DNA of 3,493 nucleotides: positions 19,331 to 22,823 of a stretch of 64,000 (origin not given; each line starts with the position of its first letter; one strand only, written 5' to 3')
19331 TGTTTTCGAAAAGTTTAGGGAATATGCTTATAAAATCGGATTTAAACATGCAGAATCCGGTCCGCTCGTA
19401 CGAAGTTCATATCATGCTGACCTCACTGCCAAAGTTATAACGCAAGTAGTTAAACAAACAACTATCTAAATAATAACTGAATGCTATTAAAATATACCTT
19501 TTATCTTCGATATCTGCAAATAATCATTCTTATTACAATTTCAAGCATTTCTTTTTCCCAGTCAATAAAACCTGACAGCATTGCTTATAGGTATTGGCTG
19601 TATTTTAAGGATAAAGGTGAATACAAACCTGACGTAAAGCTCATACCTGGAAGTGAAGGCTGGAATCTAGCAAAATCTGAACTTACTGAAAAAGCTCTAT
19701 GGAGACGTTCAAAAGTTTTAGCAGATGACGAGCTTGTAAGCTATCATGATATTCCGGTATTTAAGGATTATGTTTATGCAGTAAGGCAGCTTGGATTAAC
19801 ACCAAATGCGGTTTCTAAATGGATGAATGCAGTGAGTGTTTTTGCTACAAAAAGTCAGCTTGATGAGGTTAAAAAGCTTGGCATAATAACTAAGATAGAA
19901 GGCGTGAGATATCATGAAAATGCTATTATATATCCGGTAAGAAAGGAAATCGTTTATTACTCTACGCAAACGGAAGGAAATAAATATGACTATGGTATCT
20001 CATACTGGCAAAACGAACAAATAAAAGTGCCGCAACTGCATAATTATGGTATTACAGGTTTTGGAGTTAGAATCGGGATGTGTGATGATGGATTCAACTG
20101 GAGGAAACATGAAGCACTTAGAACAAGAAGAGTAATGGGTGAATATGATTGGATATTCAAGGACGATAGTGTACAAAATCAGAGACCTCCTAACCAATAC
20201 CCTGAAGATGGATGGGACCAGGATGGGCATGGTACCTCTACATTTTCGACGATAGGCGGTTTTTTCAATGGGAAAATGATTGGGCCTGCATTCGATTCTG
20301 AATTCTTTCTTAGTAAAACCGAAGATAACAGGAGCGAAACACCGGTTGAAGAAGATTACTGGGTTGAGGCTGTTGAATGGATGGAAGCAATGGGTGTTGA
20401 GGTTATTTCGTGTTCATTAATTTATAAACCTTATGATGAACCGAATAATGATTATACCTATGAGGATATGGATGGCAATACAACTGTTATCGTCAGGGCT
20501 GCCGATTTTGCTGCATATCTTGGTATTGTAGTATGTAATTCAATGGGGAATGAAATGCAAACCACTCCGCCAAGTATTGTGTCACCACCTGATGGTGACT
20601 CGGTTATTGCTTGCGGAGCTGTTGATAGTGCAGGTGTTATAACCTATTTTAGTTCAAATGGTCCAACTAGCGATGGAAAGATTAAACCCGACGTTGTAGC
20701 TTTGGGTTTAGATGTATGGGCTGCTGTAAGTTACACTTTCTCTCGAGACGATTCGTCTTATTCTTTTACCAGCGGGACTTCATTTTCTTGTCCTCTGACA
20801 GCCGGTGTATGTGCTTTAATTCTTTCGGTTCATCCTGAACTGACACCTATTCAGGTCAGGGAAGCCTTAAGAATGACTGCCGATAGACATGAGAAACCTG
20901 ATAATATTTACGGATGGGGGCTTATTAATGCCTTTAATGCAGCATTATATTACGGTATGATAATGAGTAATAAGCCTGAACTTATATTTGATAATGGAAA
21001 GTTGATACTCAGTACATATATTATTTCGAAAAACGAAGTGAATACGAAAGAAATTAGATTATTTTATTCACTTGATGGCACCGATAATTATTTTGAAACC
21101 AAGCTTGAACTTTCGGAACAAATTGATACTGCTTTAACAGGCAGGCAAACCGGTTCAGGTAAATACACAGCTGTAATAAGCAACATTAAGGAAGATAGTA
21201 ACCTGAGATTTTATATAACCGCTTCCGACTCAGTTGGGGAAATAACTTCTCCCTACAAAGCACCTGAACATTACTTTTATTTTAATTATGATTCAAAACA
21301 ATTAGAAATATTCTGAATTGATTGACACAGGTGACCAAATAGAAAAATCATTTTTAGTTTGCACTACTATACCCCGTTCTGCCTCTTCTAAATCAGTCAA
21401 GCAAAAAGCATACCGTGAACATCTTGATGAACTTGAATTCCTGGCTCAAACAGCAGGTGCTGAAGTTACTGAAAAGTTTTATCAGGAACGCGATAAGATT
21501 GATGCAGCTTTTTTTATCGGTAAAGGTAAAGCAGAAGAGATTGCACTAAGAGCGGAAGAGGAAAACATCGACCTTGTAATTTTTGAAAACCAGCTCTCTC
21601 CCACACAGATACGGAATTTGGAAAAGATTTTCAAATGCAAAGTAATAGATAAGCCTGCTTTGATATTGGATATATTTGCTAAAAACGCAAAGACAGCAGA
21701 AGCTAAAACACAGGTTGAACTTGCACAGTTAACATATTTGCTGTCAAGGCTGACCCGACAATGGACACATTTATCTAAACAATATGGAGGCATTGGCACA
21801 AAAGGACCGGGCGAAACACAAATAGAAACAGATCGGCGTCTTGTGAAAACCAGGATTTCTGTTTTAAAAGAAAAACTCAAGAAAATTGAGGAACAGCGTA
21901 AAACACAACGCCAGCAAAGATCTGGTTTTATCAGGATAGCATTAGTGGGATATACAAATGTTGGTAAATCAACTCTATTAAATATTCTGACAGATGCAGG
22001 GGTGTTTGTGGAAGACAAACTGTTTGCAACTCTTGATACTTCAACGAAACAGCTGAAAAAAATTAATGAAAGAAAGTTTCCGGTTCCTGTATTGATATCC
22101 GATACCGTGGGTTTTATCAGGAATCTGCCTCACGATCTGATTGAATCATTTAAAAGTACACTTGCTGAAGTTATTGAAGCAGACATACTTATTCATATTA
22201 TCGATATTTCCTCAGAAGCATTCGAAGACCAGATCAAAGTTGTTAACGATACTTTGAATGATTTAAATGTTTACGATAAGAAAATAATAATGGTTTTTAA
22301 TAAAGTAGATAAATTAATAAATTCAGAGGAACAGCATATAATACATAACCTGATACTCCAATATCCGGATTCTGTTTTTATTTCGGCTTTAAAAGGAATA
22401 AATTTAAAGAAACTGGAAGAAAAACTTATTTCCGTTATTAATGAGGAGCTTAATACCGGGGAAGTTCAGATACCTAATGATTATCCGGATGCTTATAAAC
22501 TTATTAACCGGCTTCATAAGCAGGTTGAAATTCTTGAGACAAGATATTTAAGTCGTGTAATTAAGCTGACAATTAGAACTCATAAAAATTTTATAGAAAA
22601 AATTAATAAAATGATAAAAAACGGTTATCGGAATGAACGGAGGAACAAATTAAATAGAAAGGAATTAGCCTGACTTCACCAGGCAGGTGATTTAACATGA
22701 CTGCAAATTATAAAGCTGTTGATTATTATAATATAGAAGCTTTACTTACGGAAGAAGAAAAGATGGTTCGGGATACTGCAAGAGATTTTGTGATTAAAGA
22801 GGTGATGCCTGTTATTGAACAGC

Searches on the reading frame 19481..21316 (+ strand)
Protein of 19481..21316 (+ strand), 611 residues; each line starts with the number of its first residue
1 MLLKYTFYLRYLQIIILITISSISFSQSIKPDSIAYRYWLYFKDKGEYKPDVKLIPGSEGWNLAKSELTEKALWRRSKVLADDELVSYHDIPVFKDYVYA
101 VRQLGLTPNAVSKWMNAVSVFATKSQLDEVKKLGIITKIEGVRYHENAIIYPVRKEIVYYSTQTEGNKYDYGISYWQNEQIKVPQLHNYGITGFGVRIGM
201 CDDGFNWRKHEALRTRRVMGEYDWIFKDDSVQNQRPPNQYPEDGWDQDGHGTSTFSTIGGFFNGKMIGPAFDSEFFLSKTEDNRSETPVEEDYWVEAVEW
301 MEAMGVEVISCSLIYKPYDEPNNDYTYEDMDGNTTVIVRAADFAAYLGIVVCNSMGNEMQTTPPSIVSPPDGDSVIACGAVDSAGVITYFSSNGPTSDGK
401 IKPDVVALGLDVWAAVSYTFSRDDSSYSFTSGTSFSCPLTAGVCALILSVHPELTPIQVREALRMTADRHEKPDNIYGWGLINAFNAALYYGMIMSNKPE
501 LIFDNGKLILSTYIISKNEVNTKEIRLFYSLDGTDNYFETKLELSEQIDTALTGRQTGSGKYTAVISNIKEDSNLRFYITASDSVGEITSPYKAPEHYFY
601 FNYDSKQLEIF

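Call 90: search_protein_families(library=pfam, proteins=[window:19481-21316:+], max_evalue=0.00001)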
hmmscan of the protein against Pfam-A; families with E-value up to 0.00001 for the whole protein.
window:19481-21316:+ (611 aa): 1 family
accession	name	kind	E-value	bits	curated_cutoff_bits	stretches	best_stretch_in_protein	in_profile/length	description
PF00082.27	Peptidase_S8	-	1.8e-34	119.9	21.8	1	195-480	3-288/288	Subtilase family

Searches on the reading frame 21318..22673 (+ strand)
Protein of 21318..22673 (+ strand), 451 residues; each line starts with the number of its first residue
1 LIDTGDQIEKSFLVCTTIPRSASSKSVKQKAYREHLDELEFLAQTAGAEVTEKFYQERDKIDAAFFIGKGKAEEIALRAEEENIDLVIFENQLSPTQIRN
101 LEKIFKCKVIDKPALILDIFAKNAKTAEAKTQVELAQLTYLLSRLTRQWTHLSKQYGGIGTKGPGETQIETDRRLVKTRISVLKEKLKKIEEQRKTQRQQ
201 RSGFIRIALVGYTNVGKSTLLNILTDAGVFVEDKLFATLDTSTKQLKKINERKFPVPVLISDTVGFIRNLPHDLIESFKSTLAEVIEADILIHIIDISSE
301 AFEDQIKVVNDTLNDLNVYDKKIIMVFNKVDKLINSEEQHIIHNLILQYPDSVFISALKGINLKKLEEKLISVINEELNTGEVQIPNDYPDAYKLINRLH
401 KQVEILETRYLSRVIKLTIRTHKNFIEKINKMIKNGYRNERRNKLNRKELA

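Call 90: search_protein_families(library=pfam, proteins=[window:21318-22673:+], max_evalue=0.00001)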
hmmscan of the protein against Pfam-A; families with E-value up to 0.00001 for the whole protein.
window:21318-22673:+ (451 aa): 4 families
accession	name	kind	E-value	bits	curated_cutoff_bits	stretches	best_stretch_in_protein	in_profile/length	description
PF13167.11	GTP-bdg_N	-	2e-33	115.3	25.4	1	34-121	2-89/89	GTP-binding GTPase N-terminal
PF16360.10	GTP-bdg_M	-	1.1e-31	109.6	29.5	1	124-201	2-79/79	GTP-binding GTPase Middle Region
PF01926.29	MMR_HSR1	-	5.1e-21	75.3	21.9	1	206-329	1-113/113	50S ribosome-binding GTPase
PF16897.10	MMR_HSR1_Xtn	-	4.5e-06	27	35.2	0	286-370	30-100/106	C-terminal region of MMR_HSR1 domain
